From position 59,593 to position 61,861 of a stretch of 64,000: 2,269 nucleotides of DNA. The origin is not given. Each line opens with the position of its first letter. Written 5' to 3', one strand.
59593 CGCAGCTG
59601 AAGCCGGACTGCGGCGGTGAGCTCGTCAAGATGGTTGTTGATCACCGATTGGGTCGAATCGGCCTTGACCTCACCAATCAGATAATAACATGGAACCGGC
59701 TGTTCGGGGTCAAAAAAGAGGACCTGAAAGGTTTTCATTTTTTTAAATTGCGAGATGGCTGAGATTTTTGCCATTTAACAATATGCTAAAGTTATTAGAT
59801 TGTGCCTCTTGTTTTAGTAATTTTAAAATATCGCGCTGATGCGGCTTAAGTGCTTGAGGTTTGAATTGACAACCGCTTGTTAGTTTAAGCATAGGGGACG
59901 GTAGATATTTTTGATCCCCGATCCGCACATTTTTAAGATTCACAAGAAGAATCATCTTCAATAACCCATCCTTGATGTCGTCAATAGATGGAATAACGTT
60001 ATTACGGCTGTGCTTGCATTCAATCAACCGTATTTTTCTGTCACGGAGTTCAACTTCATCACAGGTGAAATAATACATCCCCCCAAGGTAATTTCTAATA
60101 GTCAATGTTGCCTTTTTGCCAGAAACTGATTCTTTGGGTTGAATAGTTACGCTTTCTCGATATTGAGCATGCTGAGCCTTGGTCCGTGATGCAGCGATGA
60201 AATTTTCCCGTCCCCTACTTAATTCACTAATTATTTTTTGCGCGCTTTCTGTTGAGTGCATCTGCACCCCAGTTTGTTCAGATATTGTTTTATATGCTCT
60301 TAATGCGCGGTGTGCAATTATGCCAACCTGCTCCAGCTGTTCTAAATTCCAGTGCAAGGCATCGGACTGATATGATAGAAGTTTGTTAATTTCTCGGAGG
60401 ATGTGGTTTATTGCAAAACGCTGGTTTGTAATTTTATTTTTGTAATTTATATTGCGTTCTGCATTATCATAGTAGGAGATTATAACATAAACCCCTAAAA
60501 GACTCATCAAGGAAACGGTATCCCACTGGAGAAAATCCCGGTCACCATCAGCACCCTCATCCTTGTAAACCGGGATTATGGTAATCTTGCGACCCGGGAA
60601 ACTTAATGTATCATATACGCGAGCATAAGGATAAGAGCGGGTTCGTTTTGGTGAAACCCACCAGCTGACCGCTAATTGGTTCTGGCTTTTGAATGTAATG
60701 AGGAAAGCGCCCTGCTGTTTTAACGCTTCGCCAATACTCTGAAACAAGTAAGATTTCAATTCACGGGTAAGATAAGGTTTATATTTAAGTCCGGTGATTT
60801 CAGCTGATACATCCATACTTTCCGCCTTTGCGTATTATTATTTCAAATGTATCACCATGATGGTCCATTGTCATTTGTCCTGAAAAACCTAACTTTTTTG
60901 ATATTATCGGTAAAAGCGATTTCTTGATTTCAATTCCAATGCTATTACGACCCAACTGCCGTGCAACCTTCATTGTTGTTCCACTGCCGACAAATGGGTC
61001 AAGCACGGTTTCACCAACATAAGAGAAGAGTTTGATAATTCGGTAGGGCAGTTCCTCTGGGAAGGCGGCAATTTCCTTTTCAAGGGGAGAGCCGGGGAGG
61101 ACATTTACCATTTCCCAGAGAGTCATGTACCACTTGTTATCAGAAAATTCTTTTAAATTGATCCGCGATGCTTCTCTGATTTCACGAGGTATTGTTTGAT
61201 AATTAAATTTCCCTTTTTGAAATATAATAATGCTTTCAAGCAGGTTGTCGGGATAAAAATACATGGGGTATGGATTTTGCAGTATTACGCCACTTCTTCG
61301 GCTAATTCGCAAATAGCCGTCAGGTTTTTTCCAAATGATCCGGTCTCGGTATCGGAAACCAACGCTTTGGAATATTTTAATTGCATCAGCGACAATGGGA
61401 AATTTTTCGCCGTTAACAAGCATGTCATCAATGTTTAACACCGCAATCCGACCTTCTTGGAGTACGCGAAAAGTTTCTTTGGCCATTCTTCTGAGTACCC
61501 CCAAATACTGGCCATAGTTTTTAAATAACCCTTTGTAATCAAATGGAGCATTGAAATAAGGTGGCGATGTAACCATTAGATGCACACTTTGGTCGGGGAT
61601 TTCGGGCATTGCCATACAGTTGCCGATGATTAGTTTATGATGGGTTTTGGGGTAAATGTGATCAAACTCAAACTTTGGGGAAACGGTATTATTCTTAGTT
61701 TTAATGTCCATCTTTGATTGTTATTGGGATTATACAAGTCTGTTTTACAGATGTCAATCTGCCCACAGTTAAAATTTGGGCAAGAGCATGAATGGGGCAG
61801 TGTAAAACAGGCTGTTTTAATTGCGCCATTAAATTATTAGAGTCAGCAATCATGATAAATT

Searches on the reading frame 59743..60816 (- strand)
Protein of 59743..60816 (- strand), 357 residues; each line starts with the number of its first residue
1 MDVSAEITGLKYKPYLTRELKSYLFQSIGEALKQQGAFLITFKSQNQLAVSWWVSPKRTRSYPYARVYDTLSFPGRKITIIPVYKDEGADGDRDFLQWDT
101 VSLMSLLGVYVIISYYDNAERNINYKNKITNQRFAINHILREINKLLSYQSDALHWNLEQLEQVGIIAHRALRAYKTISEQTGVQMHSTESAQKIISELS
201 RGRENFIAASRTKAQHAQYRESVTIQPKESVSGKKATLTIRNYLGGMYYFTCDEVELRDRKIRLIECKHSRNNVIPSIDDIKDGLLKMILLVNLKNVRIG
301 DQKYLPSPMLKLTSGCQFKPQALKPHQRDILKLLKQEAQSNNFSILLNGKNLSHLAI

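Call 80: search_protein_families(library=pfam, proteins=[window:59743-60816:-], max_evalue=0.01)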
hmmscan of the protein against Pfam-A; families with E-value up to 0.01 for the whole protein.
window:59743-60816:- (357 aa): 0 families

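Call 81: search_protein_families(library=padloc, proteins=[window:59743-60816:-], max_evalue=0.001)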
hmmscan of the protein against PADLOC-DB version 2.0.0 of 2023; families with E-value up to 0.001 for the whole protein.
window:59743-60816:- (357 aa): 2 families
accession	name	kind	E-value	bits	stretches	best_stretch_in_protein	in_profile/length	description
PDLC03572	REase_II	-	1.5e-97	324.9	1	4-351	9-355/371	Type II restriction enzyme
PDLC03474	REase_II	-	1.2e-07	30.2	1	249-313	1-66/129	Type II restriction enzyme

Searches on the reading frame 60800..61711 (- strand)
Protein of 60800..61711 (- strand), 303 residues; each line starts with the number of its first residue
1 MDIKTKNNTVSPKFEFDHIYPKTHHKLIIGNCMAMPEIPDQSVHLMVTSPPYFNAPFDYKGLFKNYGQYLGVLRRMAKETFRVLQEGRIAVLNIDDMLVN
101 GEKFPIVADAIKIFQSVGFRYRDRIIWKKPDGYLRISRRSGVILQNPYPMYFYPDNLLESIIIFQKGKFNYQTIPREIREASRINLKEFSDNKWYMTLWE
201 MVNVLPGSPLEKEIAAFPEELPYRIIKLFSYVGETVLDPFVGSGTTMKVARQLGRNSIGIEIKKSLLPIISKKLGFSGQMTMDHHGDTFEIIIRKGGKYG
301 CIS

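Call 80: search_protein_families(library=pfam, proteins=[window:60800-61711:-], max_evalue=0.01)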
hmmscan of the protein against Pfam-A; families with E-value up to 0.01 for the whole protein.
window:60800-61711:- (303 aa): 1 family
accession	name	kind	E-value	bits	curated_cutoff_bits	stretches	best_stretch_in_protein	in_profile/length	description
PF01555.25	N6_N4_Mtase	-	9.2e-44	150.4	26.7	1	43-270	1-219/221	DNA methylase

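Call 81: search_protein_families(library=padloc, proteins=[window:60800-61711:-], max_evalue=0.001)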
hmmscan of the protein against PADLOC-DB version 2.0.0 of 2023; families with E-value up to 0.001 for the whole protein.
window:60800-61711:- (303 aa): 60 families (the best 25 are shown)
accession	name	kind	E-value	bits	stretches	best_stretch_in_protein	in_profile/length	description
PDLC03353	MTase_II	-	4.4e-74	247.3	1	24-275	9-251/260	Type II methyltransferase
PDLC03350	MTase_II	-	1.4e-51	173.8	1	23-276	55-297/312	Type II methyltransferase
PDLC03259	MTase_II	-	1.3e-47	160.6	1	23-277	2-258/423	Type II methyltransferase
PDLC03283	MTase_II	-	1e-34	118.3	2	66-275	62-272/352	Type II methyltransferase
PDLC03246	MTase_II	-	1.5e-32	111.1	1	26-272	114-364/376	Type II methyltransferase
PDLC03371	MTase_II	-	1.6e-29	101.3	1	22-274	8-252/260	Type II methyltransferase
PDLC03276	MTase_II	-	7e-29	99.3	1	26-262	146-388/404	Type II methyltransferase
PDLC03387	MTase_II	-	6.6e-24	82.6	2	114-274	135-275/289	Type II methyltransferase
PDLC03299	MTase_II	-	2.1e-23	81.3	1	20-275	10-258/296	Type II methyltransferase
PDLC03260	MTase_II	-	4.2e-21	73.2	2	213-267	246-300/349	Type II methyltransferase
PDLC03230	MTase_II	-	2.5e-18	64.5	1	19-271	29-279/360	Type II methyltransferase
PDLC03351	MTase_II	-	5.4e-17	60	2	214-266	128-180/348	Type II methyltransferase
PDLC03265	MTase_II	-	5.3e-16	57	2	190-272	246-326/333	Type II methyltransferase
PDLC03714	oMTase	-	1.1e-15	55.8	1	37-274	18-257/279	orphan methyltransferase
PDLC03236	MTase_II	-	5.8e-15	52.7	1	19-264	644-889/912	Type II methyltransferase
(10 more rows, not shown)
